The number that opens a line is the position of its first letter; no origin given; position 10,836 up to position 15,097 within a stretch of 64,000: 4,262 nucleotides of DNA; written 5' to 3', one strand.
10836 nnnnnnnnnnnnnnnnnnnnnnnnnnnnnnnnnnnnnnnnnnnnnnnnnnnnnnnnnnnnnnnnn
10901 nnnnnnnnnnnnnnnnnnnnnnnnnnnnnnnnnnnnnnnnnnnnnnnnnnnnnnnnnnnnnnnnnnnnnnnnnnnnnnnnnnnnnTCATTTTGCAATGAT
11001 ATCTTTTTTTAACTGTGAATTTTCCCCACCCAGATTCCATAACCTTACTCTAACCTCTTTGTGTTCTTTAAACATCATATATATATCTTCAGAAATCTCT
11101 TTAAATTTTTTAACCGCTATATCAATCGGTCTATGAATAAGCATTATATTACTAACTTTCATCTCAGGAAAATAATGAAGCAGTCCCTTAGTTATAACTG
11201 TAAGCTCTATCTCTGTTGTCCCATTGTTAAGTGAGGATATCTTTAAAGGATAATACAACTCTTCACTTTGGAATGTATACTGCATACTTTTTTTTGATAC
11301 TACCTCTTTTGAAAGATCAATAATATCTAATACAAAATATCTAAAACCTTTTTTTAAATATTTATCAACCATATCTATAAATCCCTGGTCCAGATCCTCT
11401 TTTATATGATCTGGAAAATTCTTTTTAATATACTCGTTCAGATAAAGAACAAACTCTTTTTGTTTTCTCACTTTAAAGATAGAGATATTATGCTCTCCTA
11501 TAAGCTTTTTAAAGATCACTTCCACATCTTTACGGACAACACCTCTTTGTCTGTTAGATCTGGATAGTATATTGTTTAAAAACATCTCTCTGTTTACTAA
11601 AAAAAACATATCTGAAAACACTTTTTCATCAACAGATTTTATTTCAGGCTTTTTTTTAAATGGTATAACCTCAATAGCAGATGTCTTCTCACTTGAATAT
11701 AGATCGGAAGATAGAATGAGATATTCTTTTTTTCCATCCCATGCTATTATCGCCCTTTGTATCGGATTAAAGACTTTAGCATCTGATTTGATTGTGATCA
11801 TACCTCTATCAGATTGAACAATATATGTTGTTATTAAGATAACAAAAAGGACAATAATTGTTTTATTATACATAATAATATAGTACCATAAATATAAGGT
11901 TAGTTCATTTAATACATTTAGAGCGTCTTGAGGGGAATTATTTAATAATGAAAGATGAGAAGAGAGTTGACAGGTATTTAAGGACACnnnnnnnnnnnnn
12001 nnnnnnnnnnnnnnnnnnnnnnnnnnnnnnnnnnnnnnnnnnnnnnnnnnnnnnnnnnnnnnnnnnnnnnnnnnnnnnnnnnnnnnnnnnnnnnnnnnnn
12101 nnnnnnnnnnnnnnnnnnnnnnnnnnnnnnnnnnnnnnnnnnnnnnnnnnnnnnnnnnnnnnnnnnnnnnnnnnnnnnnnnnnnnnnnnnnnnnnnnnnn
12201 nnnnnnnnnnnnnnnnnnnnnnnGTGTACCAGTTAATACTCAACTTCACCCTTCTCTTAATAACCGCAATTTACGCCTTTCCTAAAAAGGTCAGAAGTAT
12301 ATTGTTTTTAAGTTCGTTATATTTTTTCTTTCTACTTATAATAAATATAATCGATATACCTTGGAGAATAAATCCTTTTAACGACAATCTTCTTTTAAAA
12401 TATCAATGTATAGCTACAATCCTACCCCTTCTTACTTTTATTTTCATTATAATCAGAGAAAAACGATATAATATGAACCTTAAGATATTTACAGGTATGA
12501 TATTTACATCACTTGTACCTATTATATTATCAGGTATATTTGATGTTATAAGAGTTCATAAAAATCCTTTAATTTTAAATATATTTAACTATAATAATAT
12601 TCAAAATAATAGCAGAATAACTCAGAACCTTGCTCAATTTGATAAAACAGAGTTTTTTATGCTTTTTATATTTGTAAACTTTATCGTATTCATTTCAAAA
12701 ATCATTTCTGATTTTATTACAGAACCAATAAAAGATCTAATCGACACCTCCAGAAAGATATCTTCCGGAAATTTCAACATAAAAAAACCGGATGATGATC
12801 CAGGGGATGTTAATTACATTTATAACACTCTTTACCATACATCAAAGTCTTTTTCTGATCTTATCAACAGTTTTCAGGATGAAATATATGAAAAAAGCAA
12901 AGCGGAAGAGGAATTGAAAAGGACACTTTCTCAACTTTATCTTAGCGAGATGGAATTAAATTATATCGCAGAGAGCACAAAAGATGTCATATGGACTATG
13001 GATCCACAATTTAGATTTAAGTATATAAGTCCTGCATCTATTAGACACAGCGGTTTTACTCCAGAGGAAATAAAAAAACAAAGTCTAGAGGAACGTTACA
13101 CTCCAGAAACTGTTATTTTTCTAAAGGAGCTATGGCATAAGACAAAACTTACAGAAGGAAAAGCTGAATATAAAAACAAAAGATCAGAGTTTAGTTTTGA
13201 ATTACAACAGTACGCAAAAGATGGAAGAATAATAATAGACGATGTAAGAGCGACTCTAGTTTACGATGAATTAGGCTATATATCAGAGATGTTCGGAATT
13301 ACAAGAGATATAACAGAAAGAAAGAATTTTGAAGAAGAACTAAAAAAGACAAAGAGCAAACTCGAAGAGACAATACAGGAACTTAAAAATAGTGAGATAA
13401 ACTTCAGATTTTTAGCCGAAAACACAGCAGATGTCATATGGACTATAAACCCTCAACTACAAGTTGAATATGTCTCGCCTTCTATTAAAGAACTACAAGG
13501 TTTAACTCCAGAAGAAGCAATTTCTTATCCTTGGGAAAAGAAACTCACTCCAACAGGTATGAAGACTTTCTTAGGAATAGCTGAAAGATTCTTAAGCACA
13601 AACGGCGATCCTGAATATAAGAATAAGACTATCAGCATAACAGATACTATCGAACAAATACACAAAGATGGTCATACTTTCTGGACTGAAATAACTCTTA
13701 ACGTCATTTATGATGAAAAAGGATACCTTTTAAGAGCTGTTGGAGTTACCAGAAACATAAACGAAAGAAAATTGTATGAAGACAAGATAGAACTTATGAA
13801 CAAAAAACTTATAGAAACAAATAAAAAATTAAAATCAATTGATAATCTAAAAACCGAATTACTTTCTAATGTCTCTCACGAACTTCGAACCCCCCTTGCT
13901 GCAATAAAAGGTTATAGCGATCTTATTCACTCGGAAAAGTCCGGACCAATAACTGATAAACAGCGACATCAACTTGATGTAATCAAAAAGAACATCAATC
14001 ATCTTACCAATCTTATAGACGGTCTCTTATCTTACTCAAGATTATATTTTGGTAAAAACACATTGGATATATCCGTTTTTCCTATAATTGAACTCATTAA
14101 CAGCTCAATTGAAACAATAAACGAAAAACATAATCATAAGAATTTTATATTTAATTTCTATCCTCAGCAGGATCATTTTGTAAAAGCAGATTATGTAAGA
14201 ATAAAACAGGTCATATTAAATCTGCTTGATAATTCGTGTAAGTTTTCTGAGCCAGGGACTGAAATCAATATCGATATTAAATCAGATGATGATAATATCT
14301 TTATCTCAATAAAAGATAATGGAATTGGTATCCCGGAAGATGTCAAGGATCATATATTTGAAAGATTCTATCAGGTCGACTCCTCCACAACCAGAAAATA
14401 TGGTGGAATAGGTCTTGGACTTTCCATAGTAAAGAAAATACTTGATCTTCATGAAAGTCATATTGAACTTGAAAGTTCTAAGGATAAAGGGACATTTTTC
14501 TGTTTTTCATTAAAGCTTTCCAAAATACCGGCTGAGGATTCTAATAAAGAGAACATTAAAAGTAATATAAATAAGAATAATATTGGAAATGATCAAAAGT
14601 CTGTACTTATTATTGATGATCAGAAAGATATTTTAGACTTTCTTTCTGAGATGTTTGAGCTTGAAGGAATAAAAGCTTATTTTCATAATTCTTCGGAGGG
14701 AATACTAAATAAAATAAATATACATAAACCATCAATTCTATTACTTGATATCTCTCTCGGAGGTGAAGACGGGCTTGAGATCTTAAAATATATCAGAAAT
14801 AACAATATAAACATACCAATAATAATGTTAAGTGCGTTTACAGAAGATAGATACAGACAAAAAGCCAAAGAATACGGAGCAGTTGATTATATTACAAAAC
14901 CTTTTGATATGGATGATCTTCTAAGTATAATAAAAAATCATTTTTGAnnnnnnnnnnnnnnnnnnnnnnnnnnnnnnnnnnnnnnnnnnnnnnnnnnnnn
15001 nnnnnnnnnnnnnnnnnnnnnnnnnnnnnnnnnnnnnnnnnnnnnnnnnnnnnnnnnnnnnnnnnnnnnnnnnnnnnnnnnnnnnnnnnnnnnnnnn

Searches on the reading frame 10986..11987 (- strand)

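Call 52: search_protein_families(library=pfam, proteins=[window:10986-11987:-], max_evalue=0.0001)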
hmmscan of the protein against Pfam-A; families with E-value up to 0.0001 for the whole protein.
window:10986-11987:- (333 aa): 1 family
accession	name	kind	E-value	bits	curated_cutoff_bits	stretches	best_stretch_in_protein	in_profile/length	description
PF10092.14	DUF2330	-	1.9e-09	37.6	24.7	1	62-267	8-215/279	Uncharacterized protein conserved in bacteria (DUF2330)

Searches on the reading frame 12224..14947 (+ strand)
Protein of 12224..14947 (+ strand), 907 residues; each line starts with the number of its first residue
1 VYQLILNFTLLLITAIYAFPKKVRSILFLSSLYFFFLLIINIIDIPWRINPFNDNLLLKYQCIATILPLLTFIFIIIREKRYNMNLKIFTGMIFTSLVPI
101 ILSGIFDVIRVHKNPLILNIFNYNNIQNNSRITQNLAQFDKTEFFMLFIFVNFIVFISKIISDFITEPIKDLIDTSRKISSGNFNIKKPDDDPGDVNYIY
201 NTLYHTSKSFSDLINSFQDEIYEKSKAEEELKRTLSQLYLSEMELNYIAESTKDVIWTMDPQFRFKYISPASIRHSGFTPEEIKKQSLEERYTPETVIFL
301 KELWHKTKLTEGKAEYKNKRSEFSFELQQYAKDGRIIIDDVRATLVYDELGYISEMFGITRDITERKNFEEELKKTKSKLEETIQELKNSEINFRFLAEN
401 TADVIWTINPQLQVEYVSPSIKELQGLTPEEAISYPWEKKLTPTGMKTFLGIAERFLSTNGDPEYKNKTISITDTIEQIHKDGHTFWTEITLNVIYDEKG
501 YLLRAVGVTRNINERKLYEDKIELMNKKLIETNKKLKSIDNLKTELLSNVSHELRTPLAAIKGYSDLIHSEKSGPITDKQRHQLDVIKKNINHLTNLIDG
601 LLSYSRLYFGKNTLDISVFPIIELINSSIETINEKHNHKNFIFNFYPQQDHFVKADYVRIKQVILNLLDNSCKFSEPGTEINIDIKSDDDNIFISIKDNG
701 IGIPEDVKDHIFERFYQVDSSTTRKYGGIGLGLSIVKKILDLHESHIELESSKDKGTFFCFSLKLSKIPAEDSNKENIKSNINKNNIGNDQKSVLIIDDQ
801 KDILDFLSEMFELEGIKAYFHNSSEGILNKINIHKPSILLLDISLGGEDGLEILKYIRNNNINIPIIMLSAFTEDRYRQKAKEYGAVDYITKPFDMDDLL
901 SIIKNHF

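Call 14: search_protein_families(library=phrogs, proteins=[window:12224-14947:+], max_evalue=0.00001)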
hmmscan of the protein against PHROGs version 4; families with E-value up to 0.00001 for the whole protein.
window:12224-14947:+ (907 aa): 10 families
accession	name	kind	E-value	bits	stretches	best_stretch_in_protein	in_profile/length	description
phrog_857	-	unknown function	4.9e-63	215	1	524-766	222-461/468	-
phrog_20458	-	unknown function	3.2e-59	202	1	526-905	428-815/829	-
phrog_10912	-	other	1.1e-50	173.5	1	466-759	681-955/970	kinase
phrog_5982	-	unknown function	3e-34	119.1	1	681-906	766-984/1030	-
phrog_731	-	unknown function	4.3e-25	89.4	1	792-905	2-115/227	-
phrog_18358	-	unknown function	5.2e-20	72.1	1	541-880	432-762/904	-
phrog_37855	-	unknown function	2.5e-14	54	1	791-906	5-127/278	-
phrog_20778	-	unknown function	5.7e-14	52.3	1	530-765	442-672/675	-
phrog_28116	-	unknown function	1.9e-10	41.3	1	529-769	270-506/512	-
phrog_8810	-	unknown function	5.5e-10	40.2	1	795-905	4-118/245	-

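Call 52: search_protein_families(library=pfam, proteins=[window:12224-14947:+], max_evalue=0.0001)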
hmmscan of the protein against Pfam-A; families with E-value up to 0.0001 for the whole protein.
window:12224-14947:+ (907 aa): 7 families
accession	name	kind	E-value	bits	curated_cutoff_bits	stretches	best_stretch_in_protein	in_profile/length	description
PF02518.31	HATPase_c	-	5.9e-31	107.6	26.4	1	656-766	2-110/111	Histidine kinase-, DNA gyrase B-, and HSP90-like ATPase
PF00072.30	Response_reg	-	7.2e-26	91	30.2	1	794-903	1-110/111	Response regulator receiver domain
PF00512.31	HisKA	-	9.9e-17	61.2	26.9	1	543-607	2-63/66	His Kinase A (phospho-acceptor) domain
PF13426.13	PAS_9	-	1.3e-14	54.7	27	2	404-514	3-103/103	PAS domain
PF00989.32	PAS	-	1.1e-13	51.6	22.6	2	248-363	6-113/113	PAS fold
PF08447.18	PAS_3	-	1.5e-11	44.9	25.6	1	416-508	3-88/89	PAS fold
PF08448.16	PAS_4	-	8e-10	39.4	23.1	0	250-367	2-109/110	PAS fold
